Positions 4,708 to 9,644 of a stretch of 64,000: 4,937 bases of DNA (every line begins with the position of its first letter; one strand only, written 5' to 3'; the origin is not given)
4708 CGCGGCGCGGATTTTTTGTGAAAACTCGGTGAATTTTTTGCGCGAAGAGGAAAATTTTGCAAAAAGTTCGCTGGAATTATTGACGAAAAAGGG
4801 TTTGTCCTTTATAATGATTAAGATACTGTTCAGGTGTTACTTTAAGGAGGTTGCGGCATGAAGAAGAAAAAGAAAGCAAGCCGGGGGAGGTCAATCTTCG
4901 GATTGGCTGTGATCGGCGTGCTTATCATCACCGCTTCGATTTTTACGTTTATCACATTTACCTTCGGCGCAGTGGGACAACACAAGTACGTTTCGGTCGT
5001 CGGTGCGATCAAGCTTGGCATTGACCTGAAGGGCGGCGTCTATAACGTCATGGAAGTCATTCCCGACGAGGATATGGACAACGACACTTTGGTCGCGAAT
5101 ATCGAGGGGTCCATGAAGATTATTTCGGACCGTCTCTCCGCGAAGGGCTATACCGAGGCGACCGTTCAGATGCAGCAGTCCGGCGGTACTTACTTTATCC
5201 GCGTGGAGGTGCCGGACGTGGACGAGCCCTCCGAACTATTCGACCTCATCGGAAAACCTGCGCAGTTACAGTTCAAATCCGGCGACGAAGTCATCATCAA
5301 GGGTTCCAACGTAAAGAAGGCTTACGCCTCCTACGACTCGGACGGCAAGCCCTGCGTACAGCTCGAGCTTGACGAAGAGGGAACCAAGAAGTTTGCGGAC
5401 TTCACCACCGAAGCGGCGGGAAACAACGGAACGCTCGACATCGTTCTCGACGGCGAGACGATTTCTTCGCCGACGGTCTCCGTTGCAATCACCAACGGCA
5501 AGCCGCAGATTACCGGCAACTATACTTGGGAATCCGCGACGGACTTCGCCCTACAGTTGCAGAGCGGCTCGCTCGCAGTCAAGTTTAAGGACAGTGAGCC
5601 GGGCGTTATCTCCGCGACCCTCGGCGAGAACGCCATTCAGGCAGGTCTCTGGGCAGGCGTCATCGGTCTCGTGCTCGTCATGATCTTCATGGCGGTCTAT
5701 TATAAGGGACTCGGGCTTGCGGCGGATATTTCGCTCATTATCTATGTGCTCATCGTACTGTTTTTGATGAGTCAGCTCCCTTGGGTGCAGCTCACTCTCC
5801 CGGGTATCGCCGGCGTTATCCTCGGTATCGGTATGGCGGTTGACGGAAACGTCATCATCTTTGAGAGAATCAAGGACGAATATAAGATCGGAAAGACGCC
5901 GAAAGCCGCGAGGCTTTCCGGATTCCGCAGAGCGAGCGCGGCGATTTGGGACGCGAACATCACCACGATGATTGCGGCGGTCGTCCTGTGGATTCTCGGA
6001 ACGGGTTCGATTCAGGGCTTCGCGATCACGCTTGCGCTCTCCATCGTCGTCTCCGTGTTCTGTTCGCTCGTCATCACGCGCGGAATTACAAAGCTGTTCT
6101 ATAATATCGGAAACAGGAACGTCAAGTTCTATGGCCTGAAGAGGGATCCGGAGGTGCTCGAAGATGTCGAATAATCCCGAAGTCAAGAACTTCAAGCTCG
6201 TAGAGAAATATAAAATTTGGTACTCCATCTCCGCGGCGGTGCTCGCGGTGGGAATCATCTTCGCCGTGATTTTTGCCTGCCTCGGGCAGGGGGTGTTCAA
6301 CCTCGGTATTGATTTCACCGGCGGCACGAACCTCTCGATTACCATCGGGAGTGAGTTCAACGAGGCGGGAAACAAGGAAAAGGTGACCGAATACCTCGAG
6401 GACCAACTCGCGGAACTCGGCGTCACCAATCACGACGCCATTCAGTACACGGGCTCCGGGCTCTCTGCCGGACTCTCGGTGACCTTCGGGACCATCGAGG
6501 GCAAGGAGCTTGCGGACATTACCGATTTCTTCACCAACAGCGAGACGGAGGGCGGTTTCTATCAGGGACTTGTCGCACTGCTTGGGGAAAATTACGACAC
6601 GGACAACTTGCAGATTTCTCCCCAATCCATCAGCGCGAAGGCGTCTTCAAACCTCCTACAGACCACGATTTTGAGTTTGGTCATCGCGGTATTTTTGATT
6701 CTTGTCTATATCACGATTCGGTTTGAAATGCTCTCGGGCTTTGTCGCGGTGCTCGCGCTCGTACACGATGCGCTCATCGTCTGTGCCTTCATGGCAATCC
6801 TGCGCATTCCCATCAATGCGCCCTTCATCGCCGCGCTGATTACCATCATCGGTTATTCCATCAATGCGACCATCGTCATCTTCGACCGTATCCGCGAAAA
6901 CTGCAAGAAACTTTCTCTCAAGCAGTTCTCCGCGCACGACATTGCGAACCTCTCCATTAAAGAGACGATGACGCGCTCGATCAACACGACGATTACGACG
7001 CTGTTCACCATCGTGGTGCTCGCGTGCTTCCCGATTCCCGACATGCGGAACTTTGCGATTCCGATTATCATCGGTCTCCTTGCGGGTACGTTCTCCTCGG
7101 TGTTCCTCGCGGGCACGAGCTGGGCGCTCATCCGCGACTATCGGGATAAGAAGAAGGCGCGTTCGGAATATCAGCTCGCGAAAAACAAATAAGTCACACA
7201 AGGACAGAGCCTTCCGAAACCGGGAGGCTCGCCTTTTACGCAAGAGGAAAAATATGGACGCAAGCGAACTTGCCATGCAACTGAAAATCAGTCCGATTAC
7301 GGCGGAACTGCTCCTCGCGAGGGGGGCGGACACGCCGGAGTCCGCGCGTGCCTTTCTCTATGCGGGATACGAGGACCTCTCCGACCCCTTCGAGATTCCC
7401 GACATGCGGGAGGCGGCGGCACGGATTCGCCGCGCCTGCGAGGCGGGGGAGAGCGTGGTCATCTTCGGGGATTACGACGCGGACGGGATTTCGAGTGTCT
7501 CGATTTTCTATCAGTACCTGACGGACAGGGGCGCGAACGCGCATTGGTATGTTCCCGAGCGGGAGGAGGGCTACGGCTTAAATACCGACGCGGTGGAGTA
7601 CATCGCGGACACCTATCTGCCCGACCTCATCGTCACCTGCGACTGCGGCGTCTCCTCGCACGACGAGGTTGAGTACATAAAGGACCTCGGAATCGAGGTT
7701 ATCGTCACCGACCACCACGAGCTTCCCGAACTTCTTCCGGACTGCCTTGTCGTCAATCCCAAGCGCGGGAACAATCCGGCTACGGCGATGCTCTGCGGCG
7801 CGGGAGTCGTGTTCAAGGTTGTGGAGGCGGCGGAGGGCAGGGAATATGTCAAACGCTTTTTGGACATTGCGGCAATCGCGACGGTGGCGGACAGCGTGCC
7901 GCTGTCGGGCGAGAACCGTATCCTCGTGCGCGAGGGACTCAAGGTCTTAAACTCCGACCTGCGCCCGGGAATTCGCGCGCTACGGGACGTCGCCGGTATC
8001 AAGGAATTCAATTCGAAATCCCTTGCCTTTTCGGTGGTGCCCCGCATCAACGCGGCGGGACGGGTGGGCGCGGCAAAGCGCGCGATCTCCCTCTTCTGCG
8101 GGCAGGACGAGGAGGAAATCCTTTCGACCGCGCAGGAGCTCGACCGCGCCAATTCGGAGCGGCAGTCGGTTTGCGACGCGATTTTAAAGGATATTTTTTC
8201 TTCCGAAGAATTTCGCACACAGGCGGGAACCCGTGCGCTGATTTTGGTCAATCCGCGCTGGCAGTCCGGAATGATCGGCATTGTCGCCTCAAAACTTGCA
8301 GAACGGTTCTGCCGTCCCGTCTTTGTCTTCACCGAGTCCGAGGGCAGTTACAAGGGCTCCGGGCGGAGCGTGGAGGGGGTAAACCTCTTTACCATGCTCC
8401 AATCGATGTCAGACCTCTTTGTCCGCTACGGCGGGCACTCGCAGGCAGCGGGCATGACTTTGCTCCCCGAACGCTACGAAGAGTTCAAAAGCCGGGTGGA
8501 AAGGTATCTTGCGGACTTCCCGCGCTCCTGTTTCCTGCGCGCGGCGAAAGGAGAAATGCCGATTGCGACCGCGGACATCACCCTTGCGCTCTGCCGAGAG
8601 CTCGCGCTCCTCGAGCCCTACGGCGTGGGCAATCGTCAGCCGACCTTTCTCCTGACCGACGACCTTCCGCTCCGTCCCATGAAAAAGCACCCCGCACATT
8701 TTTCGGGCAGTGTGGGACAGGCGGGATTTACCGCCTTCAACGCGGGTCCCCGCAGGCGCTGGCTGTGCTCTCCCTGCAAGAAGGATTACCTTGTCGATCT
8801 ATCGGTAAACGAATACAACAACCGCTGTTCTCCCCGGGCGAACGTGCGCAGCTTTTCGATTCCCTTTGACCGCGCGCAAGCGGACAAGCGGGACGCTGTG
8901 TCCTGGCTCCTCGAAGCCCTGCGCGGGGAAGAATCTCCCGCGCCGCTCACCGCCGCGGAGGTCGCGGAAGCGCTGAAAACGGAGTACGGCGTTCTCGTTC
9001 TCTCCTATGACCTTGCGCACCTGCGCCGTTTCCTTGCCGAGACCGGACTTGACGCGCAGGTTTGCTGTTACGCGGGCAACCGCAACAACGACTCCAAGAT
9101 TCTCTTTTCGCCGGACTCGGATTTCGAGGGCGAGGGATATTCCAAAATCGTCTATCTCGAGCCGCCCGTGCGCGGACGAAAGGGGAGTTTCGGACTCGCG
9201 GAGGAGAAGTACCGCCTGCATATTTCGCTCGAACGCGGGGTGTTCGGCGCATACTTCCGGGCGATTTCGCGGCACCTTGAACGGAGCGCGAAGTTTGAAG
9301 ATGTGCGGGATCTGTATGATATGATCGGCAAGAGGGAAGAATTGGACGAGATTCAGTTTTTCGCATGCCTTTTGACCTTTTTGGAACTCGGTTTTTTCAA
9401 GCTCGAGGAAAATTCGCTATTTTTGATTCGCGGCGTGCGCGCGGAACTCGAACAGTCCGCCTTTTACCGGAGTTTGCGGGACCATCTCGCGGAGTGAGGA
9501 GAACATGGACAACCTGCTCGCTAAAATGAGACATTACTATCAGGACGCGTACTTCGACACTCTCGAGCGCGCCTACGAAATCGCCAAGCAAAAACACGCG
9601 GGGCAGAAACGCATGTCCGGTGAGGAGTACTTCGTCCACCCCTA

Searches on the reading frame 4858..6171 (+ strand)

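Call 17: search_protein_families(library=pfam, proteins=[window:4858-6171:+])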
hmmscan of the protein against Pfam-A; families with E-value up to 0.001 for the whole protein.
window:4858-6171:+ (438 aa): 5 families
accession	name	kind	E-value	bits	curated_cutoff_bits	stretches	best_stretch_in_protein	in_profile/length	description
PF22599.2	SecDF_P1_head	-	1.7e-26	92.8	27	1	142-241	16-114/114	SecDF, P1 head subdomain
PF02355.23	SecD_SecF_C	-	8.3e-15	55.1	20.5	1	244-413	14-185/189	Protein export membrane protein SecD/SecF, C-terminal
PF21760.3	SecD_1st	-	4e-10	39.4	27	1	83-143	2-59/60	Protein translocase subunit SecDF, P1 domain, N-terminal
PF03176.21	MMPL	-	2.1e-06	27.4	20.5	1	268-404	155-292/333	MMPL family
PF00873.25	ACR_tran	-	2.1e-06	26.2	28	1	258-407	328-482/1021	AcrB/AcrD/AcrF family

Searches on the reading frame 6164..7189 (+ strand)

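Call 17: search_protein_families(library=pfam, proteins=[window:6164-7189:+])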
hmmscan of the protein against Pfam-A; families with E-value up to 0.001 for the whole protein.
window:6164-7189:+ (342 aa): 2 families
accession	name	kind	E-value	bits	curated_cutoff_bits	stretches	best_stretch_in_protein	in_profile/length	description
PF02355.23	SecD_SecF_C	-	4.5e-53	179.9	20.5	1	142-323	7-186/189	Protein export membrane protein SecD/SecF, C-terminal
PF07549.19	Sec_GG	-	0.00012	21.9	20.3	1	45-59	8-22/28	SecD/SecF GG Motif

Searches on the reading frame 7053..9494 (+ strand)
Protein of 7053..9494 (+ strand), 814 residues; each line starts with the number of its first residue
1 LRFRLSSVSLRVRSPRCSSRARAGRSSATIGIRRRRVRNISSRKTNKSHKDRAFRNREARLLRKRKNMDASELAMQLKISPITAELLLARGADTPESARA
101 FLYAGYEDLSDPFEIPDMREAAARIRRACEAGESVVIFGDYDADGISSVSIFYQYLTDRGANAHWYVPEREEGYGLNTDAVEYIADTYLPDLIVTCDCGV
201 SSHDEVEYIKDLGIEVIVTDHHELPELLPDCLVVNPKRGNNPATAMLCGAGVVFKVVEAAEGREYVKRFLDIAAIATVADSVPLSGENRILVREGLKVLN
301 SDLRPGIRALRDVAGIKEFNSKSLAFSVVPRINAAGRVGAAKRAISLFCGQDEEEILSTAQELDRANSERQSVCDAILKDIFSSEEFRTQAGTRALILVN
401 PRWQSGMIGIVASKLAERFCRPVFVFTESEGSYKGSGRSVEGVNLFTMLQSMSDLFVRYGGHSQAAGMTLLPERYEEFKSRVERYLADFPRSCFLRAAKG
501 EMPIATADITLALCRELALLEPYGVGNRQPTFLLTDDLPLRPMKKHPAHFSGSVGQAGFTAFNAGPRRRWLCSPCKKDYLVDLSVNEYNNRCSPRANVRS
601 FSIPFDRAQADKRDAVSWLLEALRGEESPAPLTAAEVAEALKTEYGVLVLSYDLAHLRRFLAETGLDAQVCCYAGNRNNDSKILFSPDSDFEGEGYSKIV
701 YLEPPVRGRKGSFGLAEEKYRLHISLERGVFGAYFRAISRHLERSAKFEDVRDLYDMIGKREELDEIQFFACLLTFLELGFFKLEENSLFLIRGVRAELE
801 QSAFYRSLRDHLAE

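Call 17: search_protein_families(library=pfam, proteins=[window:7053-9494:+])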
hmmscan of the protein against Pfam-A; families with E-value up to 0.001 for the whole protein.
window:7053-9494:+ (814 aa): 3 families
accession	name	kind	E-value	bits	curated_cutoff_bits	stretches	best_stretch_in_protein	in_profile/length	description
PF01368.27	DHH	-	1.6e-25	90.2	28.1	1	135-277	2-125/125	DHH family, N-terminal domain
PF02272.25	DHHA1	-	1.9e-13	51.2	25.9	1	395-487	4-101/102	DHHA1 domain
PF17768.7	RecJ_OB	-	1.5e-11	44.7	27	1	502-599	3-106/107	RecJ OB domain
